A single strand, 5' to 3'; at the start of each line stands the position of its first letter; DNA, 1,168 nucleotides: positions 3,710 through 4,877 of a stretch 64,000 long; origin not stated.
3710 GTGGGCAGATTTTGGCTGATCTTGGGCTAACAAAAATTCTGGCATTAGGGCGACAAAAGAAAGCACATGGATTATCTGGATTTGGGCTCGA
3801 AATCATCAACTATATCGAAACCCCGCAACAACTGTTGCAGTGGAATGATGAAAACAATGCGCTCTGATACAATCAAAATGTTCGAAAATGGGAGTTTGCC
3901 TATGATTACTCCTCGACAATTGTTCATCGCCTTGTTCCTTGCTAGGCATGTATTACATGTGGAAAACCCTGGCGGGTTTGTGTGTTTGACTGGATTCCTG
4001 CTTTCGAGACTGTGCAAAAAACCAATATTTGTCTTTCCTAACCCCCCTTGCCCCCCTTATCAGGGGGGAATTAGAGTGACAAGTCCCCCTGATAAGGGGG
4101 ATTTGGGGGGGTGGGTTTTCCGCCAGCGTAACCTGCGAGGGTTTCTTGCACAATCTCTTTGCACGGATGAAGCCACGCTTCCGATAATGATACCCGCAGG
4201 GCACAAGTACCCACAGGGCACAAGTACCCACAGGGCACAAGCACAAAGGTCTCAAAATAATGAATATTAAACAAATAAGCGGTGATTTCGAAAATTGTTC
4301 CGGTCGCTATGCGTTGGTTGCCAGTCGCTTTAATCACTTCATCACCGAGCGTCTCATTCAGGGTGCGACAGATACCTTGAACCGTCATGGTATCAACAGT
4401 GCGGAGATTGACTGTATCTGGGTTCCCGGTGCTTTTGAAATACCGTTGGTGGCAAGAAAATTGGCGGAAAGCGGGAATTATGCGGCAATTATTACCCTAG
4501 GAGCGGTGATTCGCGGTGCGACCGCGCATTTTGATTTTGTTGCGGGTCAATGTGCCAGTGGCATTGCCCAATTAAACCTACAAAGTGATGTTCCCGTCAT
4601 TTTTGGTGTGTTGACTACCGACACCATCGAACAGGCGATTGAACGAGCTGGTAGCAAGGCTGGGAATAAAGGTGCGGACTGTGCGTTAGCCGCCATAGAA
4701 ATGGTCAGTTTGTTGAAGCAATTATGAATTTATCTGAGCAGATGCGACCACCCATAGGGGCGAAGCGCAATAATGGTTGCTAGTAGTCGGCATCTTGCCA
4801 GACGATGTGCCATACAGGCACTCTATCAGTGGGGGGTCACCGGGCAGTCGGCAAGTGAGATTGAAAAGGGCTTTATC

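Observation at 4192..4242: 17-nt unit tandemly triplicated upstream of ribH is the same sequence found inserted in IS5 copies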

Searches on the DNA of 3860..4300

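Call 77: search_rna_families(source=window, start=3860, end=4300, threshold=evalue, max_evalue=10)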
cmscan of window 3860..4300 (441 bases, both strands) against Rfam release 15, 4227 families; matches with E-value up to 10: 17.
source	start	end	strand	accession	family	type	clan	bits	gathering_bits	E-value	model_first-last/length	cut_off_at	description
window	4034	4118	+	RF00884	MIR815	Gene; miRNA;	-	20.5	63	0.2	1-81/81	no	MIR815 microRNA precursor family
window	4015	4107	+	RF01859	Phe_leader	Cis-reg; leader;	-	18.9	55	1.2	1-125/125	no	Phenylalanine leader peptide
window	4042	4110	-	RF03351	MIR6020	Gene; miRNA;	-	18.4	118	0.59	1-110/110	no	MIR6020 microRNA precursor family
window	4038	4114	+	RF04049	MIR7127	Gene; miRNA;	-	18.1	100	0.81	1-132/132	no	MIR7127 microRNA precursor family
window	4033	4119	+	RF03698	mir-2861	Gene; miRNA;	-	17.8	89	2.6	1-82/82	no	mir-2861 microRNA precursor family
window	4086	4104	-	RF03050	RAGATH-25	Gene; sRNA;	-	16.5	49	0.16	31-49/50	no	RAGATH-25 RNA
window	4050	4102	+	RF04301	mir-200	Gene; miRNA;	-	16.5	86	1.1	1-76/76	no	mir-200 microRNA precursor family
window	4028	4072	-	RF02803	PyrR205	Gene; snRNA; snoRNA; HACA-box;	-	15.5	35.6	0.94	1-61/61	no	Pyrobaculum sRNA 205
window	4031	4122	-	RF03455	mir-9847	Gene; miRNA;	-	15.3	74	1.6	1-75/75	no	mir-9847 microRNA precursor family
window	4044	4108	+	RF00767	mir-150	Gene; miRNA;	-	15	55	2.9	1-82/82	no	mir-150 microRNA precursor family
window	4042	4112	+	RF03960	mir-6644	Gene; miRNA;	-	14.8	82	4.1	1-67/67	no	mir-6644 microRNA precursor family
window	4046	4103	-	RF03520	mir-3059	Gene; miRNA;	-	14.4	88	5.7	1-59/59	no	mir-3059 microRNA precursor family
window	4198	4245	-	RF03384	mir-7180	Gene; miRNA;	-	13.4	78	7.8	1-58/58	no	mir-7180 microRNA precursor family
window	4036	4116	-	RF00767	mir-150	Gene; miRNA;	-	13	55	9.7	1-82/82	no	mir-150 microRNA precursor family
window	4033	4073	-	RF03537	Flavi_TBFV_SL6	Cis-reg;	-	12.6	38.3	6.8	1-45/45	no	Tick-borne Flavivirus short stem-loop SL6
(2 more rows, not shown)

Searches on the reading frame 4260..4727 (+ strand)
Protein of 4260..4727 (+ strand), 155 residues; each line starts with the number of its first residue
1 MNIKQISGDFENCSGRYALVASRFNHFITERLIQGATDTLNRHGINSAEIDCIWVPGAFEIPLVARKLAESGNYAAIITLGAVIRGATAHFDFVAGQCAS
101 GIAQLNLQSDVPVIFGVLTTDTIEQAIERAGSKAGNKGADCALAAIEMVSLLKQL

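Call 10: find_encoding_contigs(protein=window:4260-4727:+, flank=10000, max_places=6)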
Protein window:4260-4727:+ (155 aa): 2 contigs read that carry it; 2 places shown.
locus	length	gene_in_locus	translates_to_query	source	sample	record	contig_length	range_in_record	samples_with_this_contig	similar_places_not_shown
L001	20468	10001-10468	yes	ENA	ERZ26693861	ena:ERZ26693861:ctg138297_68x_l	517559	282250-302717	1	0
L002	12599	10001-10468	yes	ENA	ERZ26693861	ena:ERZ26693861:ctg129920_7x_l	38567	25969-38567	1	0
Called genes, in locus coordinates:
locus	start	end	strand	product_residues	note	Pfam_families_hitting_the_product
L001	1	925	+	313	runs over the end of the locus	PF12760:Zn_ribbon_IS1595, PF12762:DDE_Tnp_IS1595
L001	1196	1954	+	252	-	PF01755:Glyco_transf_25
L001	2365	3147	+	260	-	PF01755:Glyco_transf_25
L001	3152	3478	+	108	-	PF05704:Caps_synth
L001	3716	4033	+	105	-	-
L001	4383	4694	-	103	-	-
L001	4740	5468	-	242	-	-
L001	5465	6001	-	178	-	PF10707:YrbL-PhoP_reg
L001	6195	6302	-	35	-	-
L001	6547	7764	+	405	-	PF00383:dCMP_cyt_deam_1, PF14437:MafB19-deam, PF01872:RibD_C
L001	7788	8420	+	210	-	PF00677:Lum_binding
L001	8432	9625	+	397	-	PF00926:DHBP_synthase, PF00925:GTP_cyclohydro2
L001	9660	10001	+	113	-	-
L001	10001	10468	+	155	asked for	PF00885:DMRL_synthase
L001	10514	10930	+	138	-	PF01029:NusB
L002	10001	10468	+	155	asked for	PF00885:DMRL_synthase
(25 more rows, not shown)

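Call 81: list_cluster_members(proteins=[window:4260-4727:+, window:2674-3867:+, window:5760-6746:+])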
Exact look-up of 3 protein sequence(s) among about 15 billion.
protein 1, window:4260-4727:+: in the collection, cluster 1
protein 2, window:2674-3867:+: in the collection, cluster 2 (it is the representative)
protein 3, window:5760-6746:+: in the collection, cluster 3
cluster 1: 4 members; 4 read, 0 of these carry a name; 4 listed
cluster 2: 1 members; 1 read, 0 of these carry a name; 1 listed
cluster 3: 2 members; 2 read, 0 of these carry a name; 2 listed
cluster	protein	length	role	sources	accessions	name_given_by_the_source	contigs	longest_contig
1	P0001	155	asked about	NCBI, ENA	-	-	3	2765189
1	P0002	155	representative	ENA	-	-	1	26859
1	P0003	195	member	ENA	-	-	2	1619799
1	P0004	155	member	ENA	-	-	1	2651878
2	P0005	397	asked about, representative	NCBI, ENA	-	-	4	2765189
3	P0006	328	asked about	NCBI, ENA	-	-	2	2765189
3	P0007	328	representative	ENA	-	-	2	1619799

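Call 82: find_encoding_contigs(protein=P0004, flank=10000, max_places=3)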
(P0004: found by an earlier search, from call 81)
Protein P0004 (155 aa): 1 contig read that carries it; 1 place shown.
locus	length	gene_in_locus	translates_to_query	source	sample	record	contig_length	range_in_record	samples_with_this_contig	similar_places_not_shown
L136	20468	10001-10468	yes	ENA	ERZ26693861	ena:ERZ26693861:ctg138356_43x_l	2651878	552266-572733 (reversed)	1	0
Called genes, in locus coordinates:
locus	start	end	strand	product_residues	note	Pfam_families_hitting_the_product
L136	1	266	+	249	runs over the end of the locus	-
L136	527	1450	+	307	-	PF13784:Fic_N, PF02661:Fic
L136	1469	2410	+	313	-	PF12760:Zn_ribbon_IS1595, PF12762:DDE_Tnp_IS1595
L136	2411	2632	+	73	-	PF21248:SoFic-like_C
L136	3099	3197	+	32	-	-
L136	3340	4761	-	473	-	PF20042:DUF6444, PF03050:DDE_Tnp_IS66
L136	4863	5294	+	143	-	-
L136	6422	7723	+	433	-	PF00383:dCMP_cyt_deam_1, PF14437:MafB19-deam, PF01872:RibD_C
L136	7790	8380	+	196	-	PF00677:Lum_binding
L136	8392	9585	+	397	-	PF00926:DHBP_synthase, PF00925:GTP_cyclohydro2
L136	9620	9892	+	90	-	-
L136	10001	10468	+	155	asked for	PF00885:DMRL_synthase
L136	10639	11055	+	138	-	PF01029:NusB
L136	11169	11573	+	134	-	PF04608:PgpA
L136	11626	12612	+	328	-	PF08240:ADH_N, PF00107:ADH_zinc_N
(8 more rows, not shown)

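Call 83: find_encoding_contigs(protein=P0003, flank=10000, max_places=3)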
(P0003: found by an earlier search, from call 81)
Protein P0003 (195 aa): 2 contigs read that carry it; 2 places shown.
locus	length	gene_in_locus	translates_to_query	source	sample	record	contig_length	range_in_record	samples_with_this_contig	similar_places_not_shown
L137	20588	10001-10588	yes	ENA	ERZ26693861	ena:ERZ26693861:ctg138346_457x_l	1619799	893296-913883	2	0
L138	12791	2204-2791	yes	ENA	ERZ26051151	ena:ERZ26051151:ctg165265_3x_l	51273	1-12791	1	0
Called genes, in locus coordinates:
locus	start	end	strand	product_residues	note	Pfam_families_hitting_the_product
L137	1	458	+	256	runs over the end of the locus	PF01755:Glyco_transf_25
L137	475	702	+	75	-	PF01755:Glyco_transf_25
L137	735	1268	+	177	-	-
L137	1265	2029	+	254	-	PF01755:Glyco_transf_25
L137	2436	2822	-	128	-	-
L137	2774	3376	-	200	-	PF00535:Glycos_transf_2, PF10111:Glyco_tranf_2_2, PF13641:Glyco_tranf_2_3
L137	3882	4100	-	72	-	PF15919:HicB_lk_antitox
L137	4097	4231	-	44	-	PF07927:HicA_toxin (faint)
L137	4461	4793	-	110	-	-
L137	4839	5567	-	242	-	-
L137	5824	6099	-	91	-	-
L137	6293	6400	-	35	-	PF13936:HTH_38 (weak)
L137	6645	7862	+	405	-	PF00383:dCMP_cyt_deam_1, PF14437:MafB19-deam, PF01872:RibD_C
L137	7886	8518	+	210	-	PF00677:Lum_binding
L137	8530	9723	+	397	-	PF00926:DHBP_synthase, PF00925:GTP_cyclohydro2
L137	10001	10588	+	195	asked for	PF00885:DMRL_synthase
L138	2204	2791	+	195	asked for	PF00885:DMRL_synthase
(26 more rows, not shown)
